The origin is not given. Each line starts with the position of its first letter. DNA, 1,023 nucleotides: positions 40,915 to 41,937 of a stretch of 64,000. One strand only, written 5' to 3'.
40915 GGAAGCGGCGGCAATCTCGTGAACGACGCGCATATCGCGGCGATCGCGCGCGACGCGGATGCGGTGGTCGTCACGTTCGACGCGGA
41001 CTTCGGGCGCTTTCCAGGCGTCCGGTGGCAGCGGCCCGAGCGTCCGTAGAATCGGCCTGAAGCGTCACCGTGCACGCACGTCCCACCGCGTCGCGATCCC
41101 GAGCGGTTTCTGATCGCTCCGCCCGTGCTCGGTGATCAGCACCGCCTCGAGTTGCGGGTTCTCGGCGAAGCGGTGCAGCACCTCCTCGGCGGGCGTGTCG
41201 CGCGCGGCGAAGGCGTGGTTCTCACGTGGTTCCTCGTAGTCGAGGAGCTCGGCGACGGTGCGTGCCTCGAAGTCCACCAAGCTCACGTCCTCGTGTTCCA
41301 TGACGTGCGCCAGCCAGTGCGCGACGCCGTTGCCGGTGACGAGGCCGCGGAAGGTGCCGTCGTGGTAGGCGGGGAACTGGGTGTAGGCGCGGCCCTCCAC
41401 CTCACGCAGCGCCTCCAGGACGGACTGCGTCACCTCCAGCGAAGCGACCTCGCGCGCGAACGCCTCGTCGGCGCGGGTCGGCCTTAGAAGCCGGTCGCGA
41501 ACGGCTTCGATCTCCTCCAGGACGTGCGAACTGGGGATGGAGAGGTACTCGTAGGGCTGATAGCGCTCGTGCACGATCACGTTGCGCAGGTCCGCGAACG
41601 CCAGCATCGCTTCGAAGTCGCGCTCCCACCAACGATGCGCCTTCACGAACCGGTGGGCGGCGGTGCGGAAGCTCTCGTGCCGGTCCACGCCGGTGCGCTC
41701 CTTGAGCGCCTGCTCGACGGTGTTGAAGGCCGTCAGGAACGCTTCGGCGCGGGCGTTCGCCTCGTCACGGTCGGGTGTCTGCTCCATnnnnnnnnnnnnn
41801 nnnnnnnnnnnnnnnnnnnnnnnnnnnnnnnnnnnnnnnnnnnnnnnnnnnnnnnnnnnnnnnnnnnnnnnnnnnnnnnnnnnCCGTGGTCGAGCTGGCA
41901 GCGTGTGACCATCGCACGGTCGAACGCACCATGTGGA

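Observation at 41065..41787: HEPN-like (R-x4-H) domain fused to a CBS pair inside a toxin-antitoxin cluster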

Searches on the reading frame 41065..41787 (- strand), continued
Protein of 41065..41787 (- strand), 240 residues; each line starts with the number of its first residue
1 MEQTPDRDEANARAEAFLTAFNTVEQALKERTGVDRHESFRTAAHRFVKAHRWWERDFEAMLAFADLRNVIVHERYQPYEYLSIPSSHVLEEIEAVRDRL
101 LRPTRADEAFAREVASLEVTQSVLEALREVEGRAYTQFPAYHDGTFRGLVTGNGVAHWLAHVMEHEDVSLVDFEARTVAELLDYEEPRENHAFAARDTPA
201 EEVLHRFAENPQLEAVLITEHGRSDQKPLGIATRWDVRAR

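Call 80: list_cluster_members(proteins=[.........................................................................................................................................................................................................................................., P0001, P0038])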
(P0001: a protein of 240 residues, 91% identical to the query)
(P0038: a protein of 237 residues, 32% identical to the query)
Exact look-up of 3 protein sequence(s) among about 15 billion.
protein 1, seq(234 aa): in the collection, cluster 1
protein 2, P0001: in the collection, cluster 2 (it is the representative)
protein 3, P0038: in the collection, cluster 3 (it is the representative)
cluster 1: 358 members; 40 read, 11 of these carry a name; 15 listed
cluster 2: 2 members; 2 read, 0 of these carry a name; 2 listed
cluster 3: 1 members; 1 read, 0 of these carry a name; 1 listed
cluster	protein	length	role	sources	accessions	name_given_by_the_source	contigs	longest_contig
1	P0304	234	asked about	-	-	TPA: CBS domain-containing protein [Enterococcus faecalis] | predicted transcriptional regulator | CBS domain protein n=10 Tax=Bacteria TaxID=2 RepID=Q834D7_ENTFA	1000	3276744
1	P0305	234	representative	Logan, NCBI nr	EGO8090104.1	CBS domain-containing protein [Enterococcus faecalis]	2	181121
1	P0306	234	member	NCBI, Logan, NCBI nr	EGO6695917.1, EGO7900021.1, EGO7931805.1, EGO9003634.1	CBS domain-containing protein [Enterococcus faecalis]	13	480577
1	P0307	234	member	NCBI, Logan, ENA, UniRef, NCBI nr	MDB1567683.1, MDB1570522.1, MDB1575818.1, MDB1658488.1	CBS domain-containing protein [Enterococcus faecalis] | CBS domain-containing protein n=1 Tax=Enterococcus faecalis TaxID=1351 RepID=UPI0018A96281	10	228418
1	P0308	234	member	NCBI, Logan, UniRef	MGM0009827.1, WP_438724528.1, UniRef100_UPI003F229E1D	CBS domain-containing protein [Enterococcus sp. DIV1059_1] | CBS domain-containing protein n=1 Tax=Enterococcus sp. DIV1059_1 TaxID=2774902 ...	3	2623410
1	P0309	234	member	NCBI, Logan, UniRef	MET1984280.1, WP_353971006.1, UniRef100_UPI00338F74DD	CBS domain-containing protein [Enterococcus faecalis] | CBS domain-containing protein n=1 Tax=Enterococcus faecalis TaxID=1351 RepID=UPI00338F74DD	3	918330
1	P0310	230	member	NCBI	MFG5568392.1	CBS domain-containing protein, partial [Enterococcus faecalis]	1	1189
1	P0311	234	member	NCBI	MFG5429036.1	CBS domain-containing protein [Enterococcus faecalis]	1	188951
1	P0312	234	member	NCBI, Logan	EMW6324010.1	CBS domain-containing protein [Enterococcus faecalis]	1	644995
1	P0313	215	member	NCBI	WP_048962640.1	CBS domain-containing protein, partial [Enterococcus faecalis]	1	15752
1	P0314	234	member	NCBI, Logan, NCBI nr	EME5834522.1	CBS domain-containing protein [Enterococcus faecalis]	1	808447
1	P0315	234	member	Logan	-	-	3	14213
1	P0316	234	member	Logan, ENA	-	-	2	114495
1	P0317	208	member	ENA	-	-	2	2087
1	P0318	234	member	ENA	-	-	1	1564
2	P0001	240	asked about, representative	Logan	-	-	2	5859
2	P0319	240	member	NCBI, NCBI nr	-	-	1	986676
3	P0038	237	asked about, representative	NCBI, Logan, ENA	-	-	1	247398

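Call 83: find_encoding_contigs(protein=P0001, flank=8000, max_places=3)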
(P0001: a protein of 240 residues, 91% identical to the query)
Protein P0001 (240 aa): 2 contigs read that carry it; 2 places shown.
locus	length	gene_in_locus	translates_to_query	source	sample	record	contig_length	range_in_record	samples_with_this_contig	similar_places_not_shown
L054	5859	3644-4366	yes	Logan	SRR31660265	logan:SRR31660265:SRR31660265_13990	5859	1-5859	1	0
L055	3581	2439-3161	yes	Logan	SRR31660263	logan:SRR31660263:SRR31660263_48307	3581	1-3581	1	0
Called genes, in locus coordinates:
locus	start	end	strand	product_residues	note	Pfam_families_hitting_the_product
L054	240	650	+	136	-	PF03625:DUF302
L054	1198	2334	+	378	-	-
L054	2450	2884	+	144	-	PF20432:Xre-like-HTH, PF09722:Xre_MbcA_ParS_C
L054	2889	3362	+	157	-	PF08808:RES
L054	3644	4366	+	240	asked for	PF00571:CBS (faint)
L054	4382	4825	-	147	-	PF01850:PIN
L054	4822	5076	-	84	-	-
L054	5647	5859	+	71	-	?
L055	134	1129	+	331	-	-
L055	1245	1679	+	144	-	PF20432:Xre-like-HTH, PF09722:Xre_MbcA_ParS_C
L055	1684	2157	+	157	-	PF08808:RES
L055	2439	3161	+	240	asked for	PF00571:CBS (faint)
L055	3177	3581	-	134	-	?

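Call 84: find_encoding_contigs(protein=window:41065-41787:-, flank=3000, max_places=3)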
Protein window:41065-41787:- (240 aa): no gene with exactly this product is on record in the collection.

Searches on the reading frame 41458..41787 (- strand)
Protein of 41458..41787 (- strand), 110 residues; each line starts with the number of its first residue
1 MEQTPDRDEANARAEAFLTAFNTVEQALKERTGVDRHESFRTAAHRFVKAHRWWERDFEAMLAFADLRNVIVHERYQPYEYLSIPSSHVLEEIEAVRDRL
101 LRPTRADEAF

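Call 7: search_protein_families(library=pfam, proteins=[window:41458-41787:-], max_evalue=10)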
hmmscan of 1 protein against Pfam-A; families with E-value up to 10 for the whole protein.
seq(110 aa): 0 families
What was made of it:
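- On HTH-CBS transcriptional regulators (the name some sources give to homologues): No HTH family hits the window N-domain at E <= 10 (call 7).
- Tried and rejected: Pfam on the window's N-domain alone gave no hit at E <= 10 (call 7).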

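Call 35: search_solved_structures(query=A2, max_evalue=10, show_alignments=4)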
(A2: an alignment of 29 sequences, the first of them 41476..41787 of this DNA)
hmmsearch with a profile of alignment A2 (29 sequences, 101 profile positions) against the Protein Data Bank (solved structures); distinct sequences matched with E-value up to 10: 3.
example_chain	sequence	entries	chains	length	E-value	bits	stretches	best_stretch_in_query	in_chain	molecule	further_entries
6m6w_B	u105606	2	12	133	0.64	13.4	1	15-74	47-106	Toxin-antitoxin system toxin HepN family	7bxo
6m6u_B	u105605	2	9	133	0.84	13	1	15-74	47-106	Toxin-antitoxin system toxin HepN family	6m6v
5vny_A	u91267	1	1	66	0.99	12.8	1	10-52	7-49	Lethal (2) giant discs 1, isoform B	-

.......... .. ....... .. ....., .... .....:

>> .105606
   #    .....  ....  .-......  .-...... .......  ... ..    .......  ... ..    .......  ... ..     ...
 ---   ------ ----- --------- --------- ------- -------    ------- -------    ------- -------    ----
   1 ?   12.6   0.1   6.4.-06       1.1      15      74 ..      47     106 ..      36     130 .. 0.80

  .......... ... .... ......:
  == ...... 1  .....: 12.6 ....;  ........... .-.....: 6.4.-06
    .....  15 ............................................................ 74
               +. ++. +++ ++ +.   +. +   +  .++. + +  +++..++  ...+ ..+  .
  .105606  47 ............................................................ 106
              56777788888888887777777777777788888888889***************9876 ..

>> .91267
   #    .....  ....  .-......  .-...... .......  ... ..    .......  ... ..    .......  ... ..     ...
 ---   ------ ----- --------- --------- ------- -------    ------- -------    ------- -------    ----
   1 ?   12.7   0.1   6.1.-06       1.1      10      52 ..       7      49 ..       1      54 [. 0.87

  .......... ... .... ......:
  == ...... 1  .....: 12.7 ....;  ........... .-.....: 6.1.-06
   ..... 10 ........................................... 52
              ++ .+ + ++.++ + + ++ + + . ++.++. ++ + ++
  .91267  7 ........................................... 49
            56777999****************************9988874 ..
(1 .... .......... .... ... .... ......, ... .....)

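Call 41: predict_structure(alignment_id=A2)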
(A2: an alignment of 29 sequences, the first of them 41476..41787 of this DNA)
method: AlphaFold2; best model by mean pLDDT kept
length: 104 residues; sequences in the alignment: 29
mean_pLDDT: 88.9   pTM: 0.82
mean pLDDT of the five models: 88.9, 88.5, 88.0, 87.7, 86.8
residues with pLDDT >= 90: 74; 70-90: 16; 50-70: 13; < 50: 1
segments of 3 or more residues with pLDDT < 50: none
pLDDT, mean of each block of 10 residues (from residue 1): 68 94 98 95 98 96 93 65 86 97 84
secondary structure, 60 per line:
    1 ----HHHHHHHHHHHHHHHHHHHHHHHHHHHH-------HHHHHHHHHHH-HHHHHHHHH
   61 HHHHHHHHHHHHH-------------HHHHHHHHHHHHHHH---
elements in order: H5-32 H40-50 H52-73 H87-101
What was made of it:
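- On HTH-CBS transcriptional regulators (the name some sources give to homologues): The model has no HTH unit (call 41).
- The model has a 28-residue first helix and no helix-turn-helix unit (call 41).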

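Call 43: fold_search(model_id=the predicted structure, library=pdb)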
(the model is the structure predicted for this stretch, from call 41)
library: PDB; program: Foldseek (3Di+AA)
matches with E <= 10: 43; with E <= 0.001: 0
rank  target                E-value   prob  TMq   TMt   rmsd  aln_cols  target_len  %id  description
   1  2kmf_MODEL_1_A        4.9e-01  0.18  0.25  0.23  10.8       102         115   13  Solution Structure of Psb27 from cyanobacterial photosystem II (released 2009-09-08)
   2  5yep_C                9.0e-01  0.75  0.51  0.42   3.9        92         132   15  Crystal structure of SO_3166-SO_3165 from Shewanella oneidensis (released 2018-03-28)
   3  1wwp_A                1.7e+00  0.41  0.51  0.46   6.3       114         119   17  Crystal structure of ttk003001694 from Thermus Thermophilus HB8 (released 2005-07-12)
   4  6m6w_G                2.2e+00  0.44  0.50  0.41   4.9        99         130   11  Crystal structure the toxin-antitoxin MntA-HpeT mutant-Y104A (released 2020-09-30)
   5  6m6u_H                2.3e+00  0.47  0.53  0.44   4.1        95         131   13  Crystal structure the toxin-antitoxin MntA-HpeT mutant-D39ED41E (released 2020-09-30)
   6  7bxo_F                2.3e+00  0.47  0.54  0.45   4.3       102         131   13  Crystal structure of the toxin-antitoxin with AMP-PNP (released 2020-09-30)
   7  3faj                  2.4e+00  0.09  0.29  0.30  11.0        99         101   17  Structure of the structural protein P131 of the archaeal virus Acidianus Two-tailed virus (ATV) (released 2009-11-24)
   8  2y6x                  2.4e+00  0.08  0.25  0.24  10.0       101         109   12  Structure of Psb27 from Thermosynechococcus elongatus (released 2012-01-11)
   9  9m07                  2.4e+00  0.08  0.23  0.22  12.9        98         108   17  Histidine kinase QseE sensor domain of Salmonella Typhimurium SL1344 (released 2025-11-19)
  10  6m6w_B                2.6e+00  0.33  0.48  0.41   5.3       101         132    9  Crystal structure the toxin-antitoxin MntA-HpeT mutant-Y104A (released 2020-09-30)
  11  3u3b_B                2.6e+00  0.09  0.27  0.27  14.5        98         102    7  Crystal Structure of Computationally Redesigned Four-Helix Bundle (released 2012-06-13)
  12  5yep_B                3.2e+00  0.28  0.44  0.36   5.0        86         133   12  Crystal structure of SO_3166-SO_3165 from Shewanella oneidensis (released 2018-03-28)
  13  6m6u_G                3.4e+00  0.33  0.50  0.42   4.4        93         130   13  Crystal structure the toxin-antitoxin MntA-HpeT mutant-D39ED41E (released 2020-09-30)
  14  6m6w_H                3.4e+00  0.30  0.48  0.40   6.6        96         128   12  Crystal structure the toxin-antitoxin MntA-HpeT mutant-Y104A (released 2020-09-30)
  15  1i5n_C                4.4e+00  0.08  0.31  0.28  14.0       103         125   10  Crystal structure of the P1 domain of CheA from Salmonella typhimurium (released 2001-07-11)
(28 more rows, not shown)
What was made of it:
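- On HEPN superfamily: Foldseek: E = 0.9-3, TM 0.48-0.55 (call 43).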

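Call 47: search_protein_representatives(alignment_id=A2)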
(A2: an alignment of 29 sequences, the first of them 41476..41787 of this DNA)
Query: 29 sequences, 101 profile positions. Proteins with E-value up to 0.001 (for the whole library): 1655; up to 1e-10: 987; up to 1e-30: 6. The best 150 are listed.
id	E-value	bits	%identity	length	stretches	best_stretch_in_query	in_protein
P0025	1.1e-35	137.9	-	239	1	3-101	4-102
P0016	2.6e-35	136.7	-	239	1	2-101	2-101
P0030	9.2e-34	131.7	-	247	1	4-100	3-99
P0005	3.6e-33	129.8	-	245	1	5-101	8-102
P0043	3.9e-33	129.7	-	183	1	4-98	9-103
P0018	8.0e-32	125.5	-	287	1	5-101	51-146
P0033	3.2e-27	110.7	-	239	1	2-100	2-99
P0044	8.9e-27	109.3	-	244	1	4-100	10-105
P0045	2.7e-26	107.8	-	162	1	3-101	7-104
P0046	2.7e-26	107.7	-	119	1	4-101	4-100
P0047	2.2e-25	104.8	-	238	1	3-101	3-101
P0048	4.3e-25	103.9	-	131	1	6-100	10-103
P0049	6.4e-25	103.3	-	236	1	5-101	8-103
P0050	7.6e-25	103.1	-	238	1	5-101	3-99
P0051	8.5e-25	102.9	-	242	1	6-100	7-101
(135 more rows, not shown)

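Call 54: search_solved_structures(query=A4, max_evalue=10, show_alignments=3)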
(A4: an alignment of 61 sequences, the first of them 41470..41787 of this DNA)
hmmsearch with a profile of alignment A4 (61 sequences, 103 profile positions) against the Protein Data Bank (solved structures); distinct sequences matched with E-value up to 10: 16.
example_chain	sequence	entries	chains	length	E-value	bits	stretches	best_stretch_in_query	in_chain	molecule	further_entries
7o3v_A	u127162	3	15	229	0.33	14.6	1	19-67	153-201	TrwJ protein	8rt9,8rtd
6m6w_B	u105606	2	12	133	0.33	14.5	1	12-74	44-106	Toxin-antitoxin system toxin HepN family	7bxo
6m6u_B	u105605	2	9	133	0.49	14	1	12-74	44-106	Toxin-antitoxin system toxin HepN family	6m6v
5it7_BB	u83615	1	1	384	0.51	13.9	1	21-75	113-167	60S ribosomal protein L3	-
6uz7_AB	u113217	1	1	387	0.51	13.9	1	21-75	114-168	60S ribosomal protein L3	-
4v7h_BC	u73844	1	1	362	0.63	13.6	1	21-75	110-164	60S ribosomal protein L3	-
7naf_B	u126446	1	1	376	0.67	13.5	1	21-75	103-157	60S ribosomal protein L3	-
6woo_B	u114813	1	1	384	0.7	13.5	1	21-75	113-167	uL3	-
5fci_L3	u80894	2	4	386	0.7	13.5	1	21-75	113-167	60S ribosomal protein L3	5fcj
4u3m_L3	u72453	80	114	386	0.7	13.5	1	21-75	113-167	60S ribosomal protein L3 | Large ribosomal subunit protein uL3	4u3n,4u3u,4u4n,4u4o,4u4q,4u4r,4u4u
3j6x_L3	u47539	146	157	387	0.7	13.5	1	21-75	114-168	60S ribosomal protein L3 | UL3 | uL3 (yeast L3)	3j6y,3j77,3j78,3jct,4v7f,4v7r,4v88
4v6i_BC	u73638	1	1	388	0.71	13.5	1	21-75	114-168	60S ribosomal protein rpL3 (L3p)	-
8esq_B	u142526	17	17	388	0.88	13.2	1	21-75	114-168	60S ribosomal protein L3-A | Large ribosomal subunit protein uL3A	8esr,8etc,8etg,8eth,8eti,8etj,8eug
8q44_A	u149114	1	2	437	1.9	12.1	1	12-47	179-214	DUF1887 family protein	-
8q3y_A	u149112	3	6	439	2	12.1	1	12-47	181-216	DUF1887 family protein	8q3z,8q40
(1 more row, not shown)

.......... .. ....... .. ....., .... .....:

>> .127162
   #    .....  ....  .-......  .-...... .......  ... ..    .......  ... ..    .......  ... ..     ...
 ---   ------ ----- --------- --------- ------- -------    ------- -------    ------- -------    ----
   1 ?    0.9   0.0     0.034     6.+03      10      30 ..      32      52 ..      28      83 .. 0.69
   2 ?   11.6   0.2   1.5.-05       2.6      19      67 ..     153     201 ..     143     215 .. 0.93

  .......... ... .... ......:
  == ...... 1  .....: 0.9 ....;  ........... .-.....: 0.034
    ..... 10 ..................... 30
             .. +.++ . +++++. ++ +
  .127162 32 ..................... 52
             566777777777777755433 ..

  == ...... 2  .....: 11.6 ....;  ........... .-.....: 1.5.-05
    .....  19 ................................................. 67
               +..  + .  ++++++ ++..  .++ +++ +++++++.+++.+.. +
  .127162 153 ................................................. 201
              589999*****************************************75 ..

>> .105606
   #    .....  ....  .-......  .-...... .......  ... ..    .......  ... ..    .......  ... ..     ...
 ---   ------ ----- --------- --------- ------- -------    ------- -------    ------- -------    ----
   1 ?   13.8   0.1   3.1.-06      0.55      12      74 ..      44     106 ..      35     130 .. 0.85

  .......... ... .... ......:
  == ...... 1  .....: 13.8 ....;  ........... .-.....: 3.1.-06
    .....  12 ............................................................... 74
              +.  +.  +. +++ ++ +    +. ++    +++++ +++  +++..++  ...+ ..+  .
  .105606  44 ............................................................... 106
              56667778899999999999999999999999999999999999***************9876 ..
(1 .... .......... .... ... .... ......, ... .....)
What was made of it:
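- On HEPN superfamily: hmmsearch against PDB: HepT at E = 0.33 (call 54).
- A profile against PDB gives HepT among the top hits, with the motifs in register (calls 35, 54).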

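Call 55: search_protein_families(library=pfam, alignment_id=A4, max_evalue=1)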
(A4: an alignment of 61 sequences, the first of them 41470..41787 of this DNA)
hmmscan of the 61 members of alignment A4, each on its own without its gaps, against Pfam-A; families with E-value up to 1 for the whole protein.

A. member 1, window:41470-41787:- (106 aa): 0 families

B. families by the number of members that match (of 61 scanned): 68 families (the first 25 are shown)
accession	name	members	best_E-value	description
PF01934.22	HepT-like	21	0.00037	Ribonuclease HepT-like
PF18735.6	HEPN_RiboL-PSP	11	0.0003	RiboL-PSP-HEPN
PF20185.3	DUF6548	7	2.5e-05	Family of unknown function (DUF6548)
PF18739.6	HEPN_Apea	7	0.0056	Apea-like HEPN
PF12358.13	DUF3644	5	0.005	Domain of unknown function (DUF3644)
PF18730.6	HEPN_Cthe2314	3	0.00069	Cthe_2314-like HEPN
PF04803.17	Cor1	1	0.0019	Cor1/Xlr/Xmr conserved region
PF04048.20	Sec8_N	1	0.0023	Exocyst complex component Sec8 N-terminal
PF20045.4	DUF6447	1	0.0024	Family of unknown function (DUF6447)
PF19200.6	MupG_N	1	0.0037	6-phospho-N-acetylmuramidase, N-terminal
PF01814.28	Hemerythrin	1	0.0042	Hemerythrin HHE cation binding domain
PF15508.11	NAAA-beta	1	0.0049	beta subunit of N-acylethanolamine-hydrolyzing acid amidase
PF25046.1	DUF7790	1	0.0055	Domain of unknown function (DUF7790)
PF18225.7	AbfS_sensor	1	0.0068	Sensor histidine kinase (AbfS) sensor domain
PF16095.11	COR-A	1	0.0093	C-terminal of Roc, COR-A domain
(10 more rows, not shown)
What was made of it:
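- On HEPN superfamily: HEPN families are the main recurrent hits (21, 11, 7 and 3 of 61), alongside two DUFs (7 and 5) (call 55).
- On HTH-CBS transcriptional regulators (the name some sources give to homologues): One marginal HTH_5 hit occurs among 61 members (call 55).
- Every other listed family is a singleton (call 55). All HEPN matches are sub-threshold (calls 43, 54, 55).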

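Call 68: fold_search(model_id=the predicted structure, library=viral)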
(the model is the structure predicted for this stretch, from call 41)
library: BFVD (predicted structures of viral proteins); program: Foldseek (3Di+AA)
matches with E <= 10: 78; with E <= 0.001: 0
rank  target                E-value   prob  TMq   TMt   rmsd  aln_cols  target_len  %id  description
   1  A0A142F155            1.1e+00  0.18  0.31  0.18  12.2       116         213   16  Uncharacterized protein [Bacillus phage Shbh1]
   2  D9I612                1.4e+00  0.09  0.27  0.19  20.4       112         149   14  Uncharacterized protein [Acinetobacter phage 133]
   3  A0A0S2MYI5            1.5e+00  0.20  0.38  0.27  15.9       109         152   12  Uncharacterized protein [Enterococcus phage vB_EfaP_IME199]
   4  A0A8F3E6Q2            1.7e+00  0.10  0.26  0.26  10.2       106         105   20  (no name in the UniProt tables at hand)
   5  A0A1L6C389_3          2.4e+00  0.09  0.29  0.05  14.0       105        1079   15  (no name in the UniProt tables at hand)
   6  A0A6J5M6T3            2.6e+00  0.10  0.31  0.07  16.2       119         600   13  Uncharacterized protein [uncultured Caudovirales phage]
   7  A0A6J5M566            3.0e+00  0.05  0.21  0.16  17.2       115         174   17  Uncharacterized protein (Fragment) [uncultured Caudovirales phage]
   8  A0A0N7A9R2            3.0e+00  0.04  0.21  0.18  18.0       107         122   16  (no name in the UniProt tables at hand)
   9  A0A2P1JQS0            3.3e+00  0.04  0.21  0.20  11.6       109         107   15  Uncharacterized protein [Mycobacterium phage Nilo]
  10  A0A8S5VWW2            3.9e+00  0.10  0.30  0.32  10.1        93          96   15  (no name in the UniProt tables at hand)
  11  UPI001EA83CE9         3.9e+00  0.10  0.32  0.26   9.2       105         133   10  (no name look-up for this kind of identifier)
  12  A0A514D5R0            3.9e+00  0.09  0.37  0.28  14.4       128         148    8  (no name in the UniProt tables at hand)
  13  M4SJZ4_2              4.1e+00  0.04  0.17  0.03  12.3        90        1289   19  LamG-like jellyroll fold domain-containing protein (Fragment) [Synechococcus phage Syn30]
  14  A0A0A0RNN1            4.3e+00  0.05  0.23  0.25  16.2       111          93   12  Uncharacterized protein [Bacillus phage Moonbeam]
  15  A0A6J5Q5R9            4.3e+00  0.04  0.21  0.12  16.7       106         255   15  Helix-turn-helix domain containing protein [uncultured Caudovirales phage]
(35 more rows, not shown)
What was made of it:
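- Tried and rejected: Foldseek of the N-domain against viral structures gave nothing meaningful (call 68).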
